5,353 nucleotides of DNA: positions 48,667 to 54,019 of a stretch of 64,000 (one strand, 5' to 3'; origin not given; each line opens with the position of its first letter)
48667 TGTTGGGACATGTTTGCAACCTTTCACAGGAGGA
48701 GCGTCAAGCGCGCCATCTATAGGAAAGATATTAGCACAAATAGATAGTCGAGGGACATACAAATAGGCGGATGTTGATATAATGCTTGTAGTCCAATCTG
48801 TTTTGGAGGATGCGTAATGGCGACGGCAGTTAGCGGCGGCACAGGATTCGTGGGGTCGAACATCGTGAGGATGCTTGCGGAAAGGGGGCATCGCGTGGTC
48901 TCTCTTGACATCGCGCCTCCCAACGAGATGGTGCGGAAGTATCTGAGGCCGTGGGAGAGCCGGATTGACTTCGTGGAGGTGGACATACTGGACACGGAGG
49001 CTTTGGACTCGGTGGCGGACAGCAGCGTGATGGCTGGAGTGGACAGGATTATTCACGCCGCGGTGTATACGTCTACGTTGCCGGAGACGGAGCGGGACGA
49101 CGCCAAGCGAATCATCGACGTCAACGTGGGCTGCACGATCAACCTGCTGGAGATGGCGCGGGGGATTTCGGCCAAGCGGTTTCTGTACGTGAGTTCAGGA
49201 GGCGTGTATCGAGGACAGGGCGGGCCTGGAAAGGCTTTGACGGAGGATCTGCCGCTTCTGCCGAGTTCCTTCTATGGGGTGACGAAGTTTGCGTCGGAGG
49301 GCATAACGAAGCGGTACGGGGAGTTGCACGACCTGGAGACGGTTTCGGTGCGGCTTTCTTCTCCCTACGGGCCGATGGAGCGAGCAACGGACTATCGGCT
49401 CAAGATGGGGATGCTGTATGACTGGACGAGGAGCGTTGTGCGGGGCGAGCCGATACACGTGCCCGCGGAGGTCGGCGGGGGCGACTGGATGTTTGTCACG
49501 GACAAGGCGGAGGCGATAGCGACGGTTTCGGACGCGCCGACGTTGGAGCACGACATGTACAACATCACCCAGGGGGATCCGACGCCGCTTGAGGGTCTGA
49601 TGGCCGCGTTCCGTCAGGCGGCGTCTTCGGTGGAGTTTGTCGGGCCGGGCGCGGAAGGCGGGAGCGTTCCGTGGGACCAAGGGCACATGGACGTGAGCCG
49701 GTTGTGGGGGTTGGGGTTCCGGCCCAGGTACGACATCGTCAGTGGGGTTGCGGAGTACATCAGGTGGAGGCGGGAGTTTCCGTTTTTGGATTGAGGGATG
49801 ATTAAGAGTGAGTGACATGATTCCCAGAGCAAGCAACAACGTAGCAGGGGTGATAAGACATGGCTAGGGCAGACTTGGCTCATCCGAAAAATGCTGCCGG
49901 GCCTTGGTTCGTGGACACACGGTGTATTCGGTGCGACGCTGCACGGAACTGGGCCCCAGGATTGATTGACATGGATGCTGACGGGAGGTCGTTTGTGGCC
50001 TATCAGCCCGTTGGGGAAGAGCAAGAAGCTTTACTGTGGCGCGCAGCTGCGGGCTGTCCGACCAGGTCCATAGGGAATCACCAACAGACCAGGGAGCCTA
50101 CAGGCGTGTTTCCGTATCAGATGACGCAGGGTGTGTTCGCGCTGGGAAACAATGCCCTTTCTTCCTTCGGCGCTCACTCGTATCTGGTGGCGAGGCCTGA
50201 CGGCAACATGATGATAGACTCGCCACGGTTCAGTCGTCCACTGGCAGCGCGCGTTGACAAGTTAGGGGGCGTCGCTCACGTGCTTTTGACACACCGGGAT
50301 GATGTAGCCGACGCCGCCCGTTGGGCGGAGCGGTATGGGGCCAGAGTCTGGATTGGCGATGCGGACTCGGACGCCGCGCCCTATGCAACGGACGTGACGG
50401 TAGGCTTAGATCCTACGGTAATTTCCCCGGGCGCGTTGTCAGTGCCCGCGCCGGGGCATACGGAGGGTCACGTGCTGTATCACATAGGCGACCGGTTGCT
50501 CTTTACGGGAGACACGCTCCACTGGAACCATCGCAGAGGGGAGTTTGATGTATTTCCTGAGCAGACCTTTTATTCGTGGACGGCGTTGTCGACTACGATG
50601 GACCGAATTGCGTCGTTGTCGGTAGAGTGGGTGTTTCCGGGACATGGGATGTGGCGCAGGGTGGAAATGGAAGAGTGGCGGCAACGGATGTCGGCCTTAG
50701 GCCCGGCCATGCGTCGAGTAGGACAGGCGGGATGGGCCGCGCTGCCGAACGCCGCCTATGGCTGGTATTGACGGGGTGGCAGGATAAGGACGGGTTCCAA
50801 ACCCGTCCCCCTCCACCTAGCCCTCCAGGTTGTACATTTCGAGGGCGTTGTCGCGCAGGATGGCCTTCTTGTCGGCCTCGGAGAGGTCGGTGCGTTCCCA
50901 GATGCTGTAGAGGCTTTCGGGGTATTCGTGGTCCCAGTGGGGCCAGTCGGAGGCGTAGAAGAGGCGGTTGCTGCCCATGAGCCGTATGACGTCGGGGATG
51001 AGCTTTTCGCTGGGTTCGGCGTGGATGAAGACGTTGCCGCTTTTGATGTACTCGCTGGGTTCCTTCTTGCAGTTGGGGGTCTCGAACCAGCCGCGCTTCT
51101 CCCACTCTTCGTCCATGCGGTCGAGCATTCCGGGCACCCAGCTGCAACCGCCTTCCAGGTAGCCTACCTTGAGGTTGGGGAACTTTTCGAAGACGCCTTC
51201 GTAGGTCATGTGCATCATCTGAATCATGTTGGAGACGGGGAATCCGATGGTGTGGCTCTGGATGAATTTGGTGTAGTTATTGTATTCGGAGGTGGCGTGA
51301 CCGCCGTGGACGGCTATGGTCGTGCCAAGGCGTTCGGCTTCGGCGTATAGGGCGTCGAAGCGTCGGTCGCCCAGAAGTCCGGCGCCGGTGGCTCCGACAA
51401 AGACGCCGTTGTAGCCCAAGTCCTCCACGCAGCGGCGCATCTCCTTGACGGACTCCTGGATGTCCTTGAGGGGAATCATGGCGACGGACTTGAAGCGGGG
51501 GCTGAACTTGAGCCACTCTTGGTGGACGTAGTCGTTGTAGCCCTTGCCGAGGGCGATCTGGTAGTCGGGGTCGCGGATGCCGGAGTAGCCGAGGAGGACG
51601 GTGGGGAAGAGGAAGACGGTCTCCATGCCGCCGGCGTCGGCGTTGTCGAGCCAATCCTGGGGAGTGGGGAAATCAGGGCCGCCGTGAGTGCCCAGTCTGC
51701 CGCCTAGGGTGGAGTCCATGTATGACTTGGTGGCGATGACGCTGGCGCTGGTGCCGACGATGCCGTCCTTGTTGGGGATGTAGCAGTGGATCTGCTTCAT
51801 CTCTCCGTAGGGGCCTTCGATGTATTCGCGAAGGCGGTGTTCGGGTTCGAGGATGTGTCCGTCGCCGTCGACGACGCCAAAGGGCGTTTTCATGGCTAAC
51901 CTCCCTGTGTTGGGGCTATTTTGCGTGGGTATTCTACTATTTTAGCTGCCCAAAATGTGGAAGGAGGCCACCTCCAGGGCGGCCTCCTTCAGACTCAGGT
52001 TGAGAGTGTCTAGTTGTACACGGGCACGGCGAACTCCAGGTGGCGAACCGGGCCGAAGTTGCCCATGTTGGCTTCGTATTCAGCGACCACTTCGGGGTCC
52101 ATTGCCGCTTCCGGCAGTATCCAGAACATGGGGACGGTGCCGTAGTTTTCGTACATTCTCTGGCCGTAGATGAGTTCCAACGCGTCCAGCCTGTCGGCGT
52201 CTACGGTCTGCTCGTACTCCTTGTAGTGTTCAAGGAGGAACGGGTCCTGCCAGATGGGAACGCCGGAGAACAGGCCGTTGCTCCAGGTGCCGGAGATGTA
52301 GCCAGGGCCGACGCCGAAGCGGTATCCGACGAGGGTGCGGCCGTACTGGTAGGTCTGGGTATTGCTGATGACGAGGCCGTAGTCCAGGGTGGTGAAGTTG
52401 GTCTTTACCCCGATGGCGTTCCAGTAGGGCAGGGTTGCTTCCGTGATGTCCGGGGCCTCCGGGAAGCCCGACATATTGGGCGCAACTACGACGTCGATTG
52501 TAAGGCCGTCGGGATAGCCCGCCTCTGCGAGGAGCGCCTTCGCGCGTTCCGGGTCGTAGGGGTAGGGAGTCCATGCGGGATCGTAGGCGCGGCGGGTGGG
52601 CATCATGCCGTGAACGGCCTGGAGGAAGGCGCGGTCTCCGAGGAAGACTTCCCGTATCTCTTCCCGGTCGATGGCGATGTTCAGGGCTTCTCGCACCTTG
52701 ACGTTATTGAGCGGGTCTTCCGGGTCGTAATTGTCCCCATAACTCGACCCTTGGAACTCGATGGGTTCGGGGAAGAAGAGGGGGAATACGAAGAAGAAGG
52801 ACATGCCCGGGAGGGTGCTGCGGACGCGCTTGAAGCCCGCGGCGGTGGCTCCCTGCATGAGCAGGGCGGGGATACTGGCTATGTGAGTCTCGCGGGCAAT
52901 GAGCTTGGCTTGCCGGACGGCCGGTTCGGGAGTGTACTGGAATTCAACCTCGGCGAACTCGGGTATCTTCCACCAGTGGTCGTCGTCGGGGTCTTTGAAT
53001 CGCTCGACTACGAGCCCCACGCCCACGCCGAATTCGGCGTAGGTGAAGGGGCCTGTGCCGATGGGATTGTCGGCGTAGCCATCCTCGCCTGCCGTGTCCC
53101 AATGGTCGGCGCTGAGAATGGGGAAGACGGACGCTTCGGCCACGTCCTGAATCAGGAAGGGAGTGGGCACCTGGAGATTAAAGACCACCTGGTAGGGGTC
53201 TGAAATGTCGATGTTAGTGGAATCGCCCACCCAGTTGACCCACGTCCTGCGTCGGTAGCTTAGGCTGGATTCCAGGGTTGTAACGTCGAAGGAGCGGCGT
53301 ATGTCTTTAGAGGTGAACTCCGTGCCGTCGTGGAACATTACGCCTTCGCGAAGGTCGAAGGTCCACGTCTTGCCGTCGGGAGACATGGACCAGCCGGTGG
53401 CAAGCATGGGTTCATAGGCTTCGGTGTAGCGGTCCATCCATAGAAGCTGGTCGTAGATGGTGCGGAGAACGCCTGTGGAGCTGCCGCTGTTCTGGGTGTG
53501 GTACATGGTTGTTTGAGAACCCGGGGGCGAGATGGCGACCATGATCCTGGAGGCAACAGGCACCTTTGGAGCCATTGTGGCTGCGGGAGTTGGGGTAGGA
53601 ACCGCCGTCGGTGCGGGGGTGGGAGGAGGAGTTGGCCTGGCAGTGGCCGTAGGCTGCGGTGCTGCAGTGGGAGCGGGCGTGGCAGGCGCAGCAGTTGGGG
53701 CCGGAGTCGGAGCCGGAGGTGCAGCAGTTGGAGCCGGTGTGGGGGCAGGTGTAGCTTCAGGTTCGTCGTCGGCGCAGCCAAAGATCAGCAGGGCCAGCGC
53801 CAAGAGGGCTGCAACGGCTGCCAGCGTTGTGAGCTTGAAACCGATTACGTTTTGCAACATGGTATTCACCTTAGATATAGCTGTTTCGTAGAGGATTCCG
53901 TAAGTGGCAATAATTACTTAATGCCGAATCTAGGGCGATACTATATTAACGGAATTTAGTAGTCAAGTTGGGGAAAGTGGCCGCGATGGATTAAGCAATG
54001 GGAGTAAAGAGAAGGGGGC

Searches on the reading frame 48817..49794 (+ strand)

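Call 66: search_protein_families(library=pfam, proteins=[window:48817-49794:+], max_evalue=0.00001)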
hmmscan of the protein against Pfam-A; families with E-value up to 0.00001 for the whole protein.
window:48817-49794:+ (325 aa): 10 families
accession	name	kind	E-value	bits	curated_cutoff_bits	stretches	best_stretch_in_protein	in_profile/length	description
PF01370.27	Epimerase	-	1.7e-36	126.3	20.9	1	5-250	3-239/240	NAD dependent epimerase/dehydratase family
PF16363.11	GDP_Man_Dehyd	-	3.8e-25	89.5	27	1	5-270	2-268/332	GDP-mannose 4,6 dehydratase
PF01073.25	3Beta_HSD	-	1.7e-15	57.2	22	1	4-255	1-253/280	3-beta hydroxysteroid dehydrogenase/isomerase family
PF04321.23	RmlD_sub_bind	-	5.8e-13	49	27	1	3-170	3-142/287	RmlD substrate binding domain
PF07993.18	NAD_binding_4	-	2.8e-11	43.5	20.1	1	6-182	2-206/258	Male sterility protein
PF08659.16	KR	-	2.3e-09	37.8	22.6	1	5-135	5-144/180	KR domain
PF13460.12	NAD_binding_10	-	1.3e-08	35.3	27.2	1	7-137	1-108/184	NAD(P)H-binding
PF00106.31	adh_short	-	4.9e-07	29.9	26.6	1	5-113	5-118/195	short chain dehydrogenase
PF13561.12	adh_short_C2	-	5.4e-07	29.9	27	1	13-117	9-118/236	Enoyl-(Acyl carrier protein) reductase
PF02719.21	Polysacc_synt_2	-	7.9e-06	25.7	20.2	0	5-127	3-128/293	Polysaccharide biosynthesis protein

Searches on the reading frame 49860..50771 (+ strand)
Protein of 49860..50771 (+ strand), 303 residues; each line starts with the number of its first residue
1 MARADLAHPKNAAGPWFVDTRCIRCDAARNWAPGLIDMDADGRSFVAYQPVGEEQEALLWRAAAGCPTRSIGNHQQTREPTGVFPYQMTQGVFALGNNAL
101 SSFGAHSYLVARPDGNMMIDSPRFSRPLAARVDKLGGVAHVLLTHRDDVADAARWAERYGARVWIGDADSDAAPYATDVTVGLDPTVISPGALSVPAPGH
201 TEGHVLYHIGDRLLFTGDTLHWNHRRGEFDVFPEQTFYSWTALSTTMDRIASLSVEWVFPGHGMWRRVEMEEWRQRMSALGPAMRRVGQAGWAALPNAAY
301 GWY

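Call 66: search_protein_families(library=pfam, proteins=[window:49860-50771:+], max_evalue=0.00001)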
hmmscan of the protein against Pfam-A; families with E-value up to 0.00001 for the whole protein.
window:49860-50771:+ (303 aa): 3 families
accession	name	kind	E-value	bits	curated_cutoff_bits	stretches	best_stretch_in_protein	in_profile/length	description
PF13370.11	Fer4_13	-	1.4e-11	45.3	24.5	1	18-72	1-57/58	4Fe-4S single cluster domain of Ferredoxin I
PF14597.12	Lactamase_B_5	-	7e-10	39.1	28.4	1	106-263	24-181/199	Metallo-beta-lactamase superfamily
PF00753.33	Lactamase_B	-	7.8e-09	36.2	22.7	1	105-262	6-196/196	Metallo-beta-lactamase superfamily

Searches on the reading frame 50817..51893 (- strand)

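Call 66: search_protein_families(library=pfam, proteins=[window:50817-51893:-], max_evalue=0.00001)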
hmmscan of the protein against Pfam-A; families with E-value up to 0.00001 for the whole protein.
window:50817-51893:- (358 aa): 1 family
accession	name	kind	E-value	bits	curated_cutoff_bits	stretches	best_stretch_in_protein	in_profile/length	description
PF04909.20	Amidohydro_2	-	2.5e-34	119.8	26.4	1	98-356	44-289/289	Amidohydrolase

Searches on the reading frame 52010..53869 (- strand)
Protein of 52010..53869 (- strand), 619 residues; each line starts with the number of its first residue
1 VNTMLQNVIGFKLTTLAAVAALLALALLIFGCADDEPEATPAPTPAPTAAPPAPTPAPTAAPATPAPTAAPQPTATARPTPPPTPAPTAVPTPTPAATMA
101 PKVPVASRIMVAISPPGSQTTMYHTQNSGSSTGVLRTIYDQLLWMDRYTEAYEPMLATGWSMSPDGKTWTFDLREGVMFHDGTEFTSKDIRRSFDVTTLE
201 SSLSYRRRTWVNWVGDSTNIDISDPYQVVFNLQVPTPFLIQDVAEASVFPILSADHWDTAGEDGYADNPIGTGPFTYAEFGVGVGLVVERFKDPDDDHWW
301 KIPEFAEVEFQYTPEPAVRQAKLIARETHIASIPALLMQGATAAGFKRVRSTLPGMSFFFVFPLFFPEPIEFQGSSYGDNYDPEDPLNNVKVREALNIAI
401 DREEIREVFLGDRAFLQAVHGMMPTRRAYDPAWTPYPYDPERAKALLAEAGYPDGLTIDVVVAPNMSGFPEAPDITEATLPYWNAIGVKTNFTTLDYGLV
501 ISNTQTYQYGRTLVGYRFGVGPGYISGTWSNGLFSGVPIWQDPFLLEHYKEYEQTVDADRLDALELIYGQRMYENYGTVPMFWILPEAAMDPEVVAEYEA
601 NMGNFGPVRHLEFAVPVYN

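Call 66: search_protein_families(library=pfam, proteins=[window:52010-53869:-], max_evalue=0.00001)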
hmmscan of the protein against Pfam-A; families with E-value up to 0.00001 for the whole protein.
window:52010-53869:- (619 aa): 1 family
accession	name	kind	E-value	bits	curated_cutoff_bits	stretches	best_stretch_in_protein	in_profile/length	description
PF00496.27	SBP_bac_5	-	8e-62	209.9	32.4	1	152-526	2-352/368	Bacterial extracellular solute-binding proteins, family 5 Middle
